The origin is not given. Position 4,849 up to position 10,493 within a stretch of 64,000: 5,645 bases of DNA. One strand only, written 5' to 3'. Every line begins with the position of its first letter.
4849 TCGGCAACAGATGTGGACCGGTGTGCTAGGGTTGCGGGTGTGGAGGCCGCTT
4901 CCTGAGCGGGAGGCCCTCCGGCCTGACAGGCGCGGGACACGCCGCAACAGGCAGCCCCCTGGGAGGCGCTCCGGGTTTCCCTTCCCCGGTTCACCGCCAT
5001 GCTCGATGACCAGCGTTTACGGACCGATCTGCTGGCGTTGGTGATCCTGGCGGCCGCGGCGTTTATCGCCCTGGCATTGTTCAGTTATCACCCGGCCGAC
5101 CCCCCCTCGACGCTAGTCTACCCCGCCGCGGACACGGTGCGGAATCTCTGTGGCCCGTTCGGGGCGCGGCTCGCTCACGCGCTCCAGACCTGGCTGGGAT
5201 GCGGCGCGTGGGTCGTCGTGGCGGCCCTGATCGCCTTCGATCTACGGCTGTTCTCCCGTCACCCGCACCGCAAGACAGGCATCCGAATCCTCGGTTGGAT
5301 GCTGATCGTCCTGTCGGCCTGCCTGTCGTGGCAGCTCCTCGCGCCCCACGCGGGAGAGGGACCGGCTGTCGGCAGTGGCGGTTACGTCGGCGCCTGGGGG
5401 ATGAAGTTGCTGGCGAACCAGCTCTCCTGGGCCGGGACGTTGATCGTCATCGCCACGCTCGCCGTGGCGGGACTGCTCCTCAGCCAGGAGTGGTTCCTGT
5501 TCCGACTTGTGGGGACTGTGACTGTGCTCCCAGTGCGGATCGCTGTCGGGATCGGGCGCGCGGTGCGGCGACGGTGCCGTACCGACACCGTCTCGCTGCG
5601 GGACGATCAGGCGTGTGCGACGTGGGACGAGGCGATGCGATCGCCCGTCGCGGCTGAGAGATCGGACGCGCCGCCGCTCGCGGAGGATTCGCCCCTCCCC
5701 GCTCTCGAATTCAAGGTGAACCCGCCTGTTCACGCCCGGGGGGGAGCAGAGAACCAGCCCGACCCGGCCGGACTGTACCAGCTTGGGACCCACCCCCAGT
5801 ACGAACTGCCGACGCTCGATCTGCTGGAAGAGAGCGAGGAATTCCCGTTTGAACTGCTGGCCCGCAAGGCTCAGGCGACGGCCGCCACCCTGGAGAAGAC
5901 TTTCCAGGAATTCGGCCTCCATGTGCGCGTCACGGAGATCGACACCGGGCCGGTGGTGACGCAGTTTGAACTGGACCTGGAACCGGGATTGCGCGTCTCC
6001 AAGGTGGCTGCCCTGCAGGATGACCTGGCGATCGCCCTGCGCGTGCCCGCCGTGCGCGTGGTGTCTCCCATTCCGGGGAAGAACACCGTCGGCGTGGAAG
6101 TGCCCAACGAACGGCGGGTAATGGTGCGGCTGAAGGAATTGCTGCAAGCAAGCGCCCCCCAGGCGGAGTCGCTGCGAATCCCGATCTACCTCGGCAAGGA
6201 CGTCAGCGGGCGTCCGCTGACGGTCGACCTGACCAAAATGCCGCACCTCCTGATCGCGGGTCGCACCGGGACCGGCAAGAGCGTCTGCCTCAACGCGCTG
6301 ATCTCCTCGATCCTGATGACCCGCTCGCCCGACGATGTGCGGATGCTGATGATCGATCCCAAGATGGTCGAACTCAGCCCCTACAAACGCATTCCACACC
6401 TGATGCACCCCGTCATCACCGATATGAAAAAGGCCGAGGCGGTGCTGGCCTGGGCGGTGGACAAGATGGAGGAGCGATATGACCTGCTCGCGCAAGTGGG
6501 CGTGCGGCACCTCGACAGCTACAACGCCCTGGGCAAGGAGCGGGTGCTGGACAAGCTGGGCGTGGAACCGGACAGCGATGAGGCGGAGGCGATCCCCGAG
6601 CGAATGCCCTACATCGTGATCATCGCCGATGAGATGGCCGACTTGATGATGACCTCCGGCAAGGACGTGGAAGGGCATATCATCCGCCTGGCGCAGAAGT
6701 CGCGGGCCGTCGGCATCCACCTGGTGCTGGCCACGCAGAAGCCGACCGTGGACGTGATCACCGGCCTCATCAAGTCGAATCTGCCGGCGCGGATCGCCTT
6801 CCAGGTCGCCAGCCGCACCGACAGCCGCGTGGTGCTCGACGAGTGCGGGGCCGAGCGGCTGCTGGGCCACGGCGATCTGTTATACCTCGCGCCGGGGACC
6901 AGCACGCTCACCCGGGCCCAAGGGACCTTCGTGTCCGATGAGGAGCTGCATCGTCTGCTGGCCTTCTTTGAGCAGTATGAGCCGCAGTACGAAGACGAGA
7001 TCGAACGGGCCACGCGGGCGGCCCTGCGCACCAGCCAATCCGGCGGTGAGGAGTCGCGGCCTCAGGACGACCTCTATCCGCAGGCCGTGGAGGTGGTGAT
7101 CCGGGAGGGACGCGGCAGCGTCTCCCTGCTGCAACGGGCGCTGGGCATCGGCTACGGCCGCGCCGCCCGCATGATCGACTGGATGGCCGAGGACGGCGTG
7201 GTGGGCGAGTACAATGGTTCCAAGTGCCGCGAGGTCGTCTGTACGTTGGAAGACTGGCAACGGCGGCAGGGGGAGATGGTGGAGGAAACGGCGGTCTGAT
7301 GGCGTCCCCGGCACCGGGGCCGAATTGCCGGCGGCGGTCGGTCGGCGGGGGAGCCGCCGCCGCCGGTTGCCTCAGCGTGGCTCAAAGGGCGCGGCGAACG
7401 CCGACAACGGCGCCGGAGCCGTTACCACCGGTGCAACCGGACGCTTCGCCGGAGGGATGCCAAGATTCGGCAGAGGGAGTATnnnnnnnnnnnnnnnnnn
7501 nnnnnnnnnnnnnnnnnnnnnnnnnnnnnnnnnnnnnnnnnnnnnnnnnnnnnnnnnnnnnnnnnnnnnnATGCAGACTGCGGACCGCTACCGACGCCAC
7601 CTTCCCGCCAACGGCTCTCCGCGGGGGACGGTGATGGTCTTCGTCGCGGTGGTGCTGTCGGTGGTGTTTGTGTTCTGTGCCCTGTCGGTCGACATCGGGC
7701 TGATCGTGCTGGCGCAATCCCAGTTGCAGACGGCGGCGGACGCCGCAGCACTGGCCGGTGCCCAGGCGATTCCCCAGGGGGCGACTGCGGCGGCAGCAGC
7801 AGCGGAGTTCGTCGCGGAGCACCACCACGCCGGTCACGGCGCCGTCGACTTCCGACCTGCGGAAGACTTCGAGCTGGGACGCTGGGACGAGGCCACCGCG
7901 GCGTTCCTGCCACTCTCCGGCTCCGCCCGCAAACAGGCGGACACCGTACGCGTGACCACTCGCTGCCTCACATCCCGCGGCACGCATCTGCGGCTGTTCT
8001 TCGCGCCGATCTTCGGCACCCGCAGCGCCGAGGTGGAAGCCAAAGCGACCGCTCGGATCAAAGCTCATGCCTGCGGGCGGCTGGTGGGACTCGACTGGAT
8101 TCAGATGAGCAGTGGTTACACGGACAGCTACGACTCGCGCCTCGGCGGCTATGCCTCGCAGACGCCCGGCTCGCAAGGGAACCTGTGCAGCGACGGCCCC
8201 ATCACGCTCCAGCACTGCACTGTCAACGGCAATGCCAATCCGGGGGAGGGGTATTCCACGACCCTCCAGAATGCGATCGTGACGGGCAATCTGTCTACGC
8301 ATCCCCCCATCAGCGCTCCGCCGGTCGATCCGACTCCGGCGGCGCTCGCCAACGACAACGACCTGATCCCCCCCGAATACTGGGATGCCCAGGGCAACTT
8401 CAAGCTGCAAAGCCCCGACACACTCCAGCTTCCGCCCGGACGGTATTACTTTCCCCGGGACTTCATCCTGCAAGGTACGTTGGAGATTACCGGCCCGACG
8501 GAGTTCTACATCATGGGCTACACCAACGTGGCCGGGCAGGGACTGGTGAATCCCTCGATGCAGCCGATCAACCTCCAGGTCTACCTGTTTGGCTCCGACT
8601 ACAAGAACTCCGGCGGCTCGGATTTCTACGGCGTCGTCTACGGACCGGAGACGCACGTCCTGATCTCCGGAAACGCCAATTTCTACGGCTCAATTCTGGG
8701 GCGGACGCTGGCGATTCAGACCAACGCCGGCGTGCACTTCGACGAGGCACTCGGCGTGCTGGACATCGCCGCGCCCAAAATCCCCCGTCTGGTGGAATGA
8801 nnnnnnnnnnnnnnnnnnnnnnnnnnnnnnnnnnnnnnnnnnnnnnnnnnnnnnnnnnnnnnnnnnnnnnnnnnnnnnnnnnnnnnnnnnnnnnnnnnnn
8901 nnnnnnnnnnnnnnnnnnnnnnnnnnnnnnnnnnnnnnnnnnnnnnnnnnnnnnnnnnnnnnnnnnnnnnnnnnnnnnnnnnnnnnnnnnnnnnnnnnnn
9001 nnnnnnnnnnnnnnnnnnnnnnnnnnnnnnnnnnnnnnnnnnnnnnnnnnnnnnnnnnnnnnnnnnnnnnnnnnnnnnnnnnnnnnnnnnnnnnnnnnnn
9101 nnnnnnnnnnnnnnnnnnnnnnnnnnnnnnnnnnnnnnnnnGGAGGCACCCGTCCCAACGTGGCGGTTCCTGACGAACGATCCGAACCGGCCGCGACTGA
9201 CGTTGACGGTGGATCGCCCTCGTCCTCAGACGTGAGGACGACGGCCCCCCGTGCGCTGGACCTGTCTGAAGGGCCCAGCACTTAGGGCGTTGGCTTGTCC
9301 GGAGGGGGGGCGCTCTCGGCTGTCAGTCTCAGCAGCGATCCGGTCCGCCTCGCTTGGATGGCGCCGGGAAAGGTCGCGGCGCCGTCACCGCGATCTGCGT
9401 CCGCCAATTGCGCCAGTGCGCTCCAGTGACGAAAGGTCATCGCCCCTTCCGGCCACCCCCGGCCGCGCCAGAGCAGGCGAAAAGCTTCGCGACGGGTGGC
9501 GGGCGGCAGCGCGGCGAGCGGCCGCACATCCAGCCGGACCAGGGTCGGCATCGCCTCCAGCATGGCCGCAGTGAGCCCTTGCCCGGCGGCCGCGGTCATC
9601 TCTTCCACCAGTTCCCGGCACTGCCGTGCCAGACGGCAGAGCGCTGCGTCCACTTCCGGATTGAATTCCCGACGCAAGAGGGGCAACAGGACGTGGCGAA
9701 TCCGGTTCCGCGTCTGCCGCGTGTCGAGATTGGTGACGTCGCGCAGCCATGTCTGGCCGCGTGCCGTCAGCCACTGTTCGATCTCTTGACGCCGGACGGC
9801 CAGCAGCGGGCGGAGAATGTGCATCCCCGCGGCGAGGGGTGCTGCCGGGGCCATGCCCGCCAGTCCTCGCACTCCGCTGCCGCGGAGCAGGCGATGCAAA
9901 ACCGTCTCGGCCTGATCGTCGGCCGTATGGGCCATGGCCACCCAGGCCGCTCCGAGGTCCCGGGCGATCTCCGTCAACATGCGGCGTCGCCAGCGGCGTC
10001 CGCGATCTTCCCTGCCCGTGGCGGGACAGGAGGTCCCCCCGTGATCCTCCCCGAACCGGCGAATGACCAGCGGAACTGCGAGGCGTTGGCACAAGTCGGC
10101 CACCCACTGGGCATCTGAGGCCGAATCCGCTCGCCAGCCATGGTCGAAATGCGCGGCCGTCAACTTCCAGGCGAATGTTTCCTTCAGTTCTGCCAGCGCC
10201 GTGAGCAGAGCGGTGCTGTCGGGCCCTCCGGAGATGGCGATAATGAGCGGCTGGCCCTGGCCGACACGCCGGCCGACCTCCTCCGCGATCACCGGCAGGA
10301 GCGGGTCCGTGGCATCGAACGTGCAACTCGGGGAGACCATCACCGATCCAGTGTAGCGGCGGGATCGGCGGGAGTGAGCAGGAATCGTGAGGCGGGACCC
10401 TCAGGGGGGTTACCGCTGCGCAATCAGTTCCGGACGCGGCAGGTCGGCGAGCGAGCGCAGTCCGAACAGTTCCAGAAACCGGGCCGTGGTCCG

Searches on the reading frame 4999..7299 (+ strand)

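Call 13: search_protein_families(library=pfam, proteins=[window:4999-7299:+], max_evalue=0.00001)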
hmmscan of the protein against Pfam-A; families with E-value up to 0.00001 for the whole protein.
window:4999-7299:+ (766 aa): 4 families
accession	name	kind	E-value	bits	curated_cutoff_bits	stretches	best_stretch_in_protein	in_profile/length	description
PF01580.24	FtsK_SpoIIIE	-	1.9e-64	217.6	24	1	378-583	2-220/221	FtsK/SpoIIIE family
PF17854.6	FtsK_alpha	-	1.2e-30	106.1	22.9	1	270-370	1-101/101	FtsK alpha domain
PF13491.11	FtsK_4TM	-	1.8e-25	90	23.1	1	5-168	1-164/171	4TM region of DNA translocase FtsK/SpoIIIE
PF09397.16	FtsK_gamma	-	7.4e-24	83.7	30.6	1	689-748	3-62/63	Ftsk gamma domain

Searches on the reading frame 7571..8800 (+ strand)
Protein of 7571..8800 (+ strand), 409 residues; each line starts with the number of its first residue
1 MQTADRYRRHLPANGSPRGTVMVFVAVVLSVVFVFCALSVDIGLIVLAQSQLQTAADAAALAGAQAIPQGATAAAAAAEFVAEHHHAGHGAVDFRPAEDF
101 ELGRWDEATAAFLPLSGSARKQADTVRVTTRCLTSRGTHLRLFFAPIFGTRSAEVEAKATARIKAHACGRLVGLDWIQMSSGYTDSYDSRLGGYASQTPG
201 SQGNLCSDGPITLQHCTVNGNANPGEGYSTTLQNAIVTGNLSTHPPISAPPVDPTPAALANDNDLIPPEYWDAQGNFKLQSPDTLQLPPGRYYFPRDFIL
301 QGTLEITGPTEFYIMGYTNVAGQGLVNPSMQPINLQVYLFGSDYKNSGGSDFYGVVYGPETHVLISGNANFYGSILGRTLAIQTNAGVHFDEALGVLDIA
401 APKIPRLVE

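Call 61: search_protein_families(library=pfam, proteins=[window:7571-8800:+], max_evalue=0.00001)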
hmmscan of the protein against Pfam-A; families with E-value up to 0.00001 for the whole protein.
window:7571-8800:+ (409 aa): 2 families
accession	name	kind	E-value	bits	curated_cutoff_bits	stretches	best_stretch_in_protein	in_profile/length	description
PF23981.1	DUF7305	-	2.3e-13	50.9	27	1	298-394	80-182/185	Domain of unknown function (DUF7305)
PF13400.11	Tad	-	3.5e-08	34.1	22.3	1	19-66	1-47/47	Putative Flp pilus-assembly TadE/G-like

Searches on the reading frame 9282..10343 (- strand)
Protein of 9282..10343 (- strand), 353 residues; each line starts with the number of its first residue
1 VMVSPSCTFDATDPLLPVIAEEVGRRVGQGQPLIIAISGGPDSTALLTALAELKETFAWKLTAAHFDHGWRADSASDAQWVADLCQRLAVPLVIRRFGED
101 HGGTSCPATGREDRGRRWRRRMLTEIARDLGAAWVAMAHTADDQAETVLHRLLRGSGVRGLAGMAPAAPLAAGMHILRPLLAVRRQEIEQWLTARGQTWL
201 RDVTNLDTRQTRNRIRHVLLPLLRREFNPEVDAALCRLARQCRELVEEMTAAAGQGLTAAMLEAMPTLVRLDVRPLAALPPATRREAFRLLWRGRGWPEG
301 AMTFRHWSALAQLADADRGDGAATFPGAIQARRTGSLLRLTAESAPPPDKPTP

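Call 13: search_protein_families(library=pfam, proteins=[window:9282-10343:-], max_evalue=0.00001)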
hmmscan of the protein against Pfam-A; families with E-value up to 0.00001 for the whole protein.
window:9282-10343:- (353 aa): 2 families
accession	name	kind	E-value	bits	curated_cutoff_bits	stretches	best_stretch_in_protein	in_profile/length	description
PF01171.26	ATP_bind_3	-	8.8e-50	169.4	27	1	33-217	2-181/182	PP-loop family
PF09179.16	TilS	-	7.7e-06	26.5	21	1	271-333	1-61/67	TilS substrate binding domain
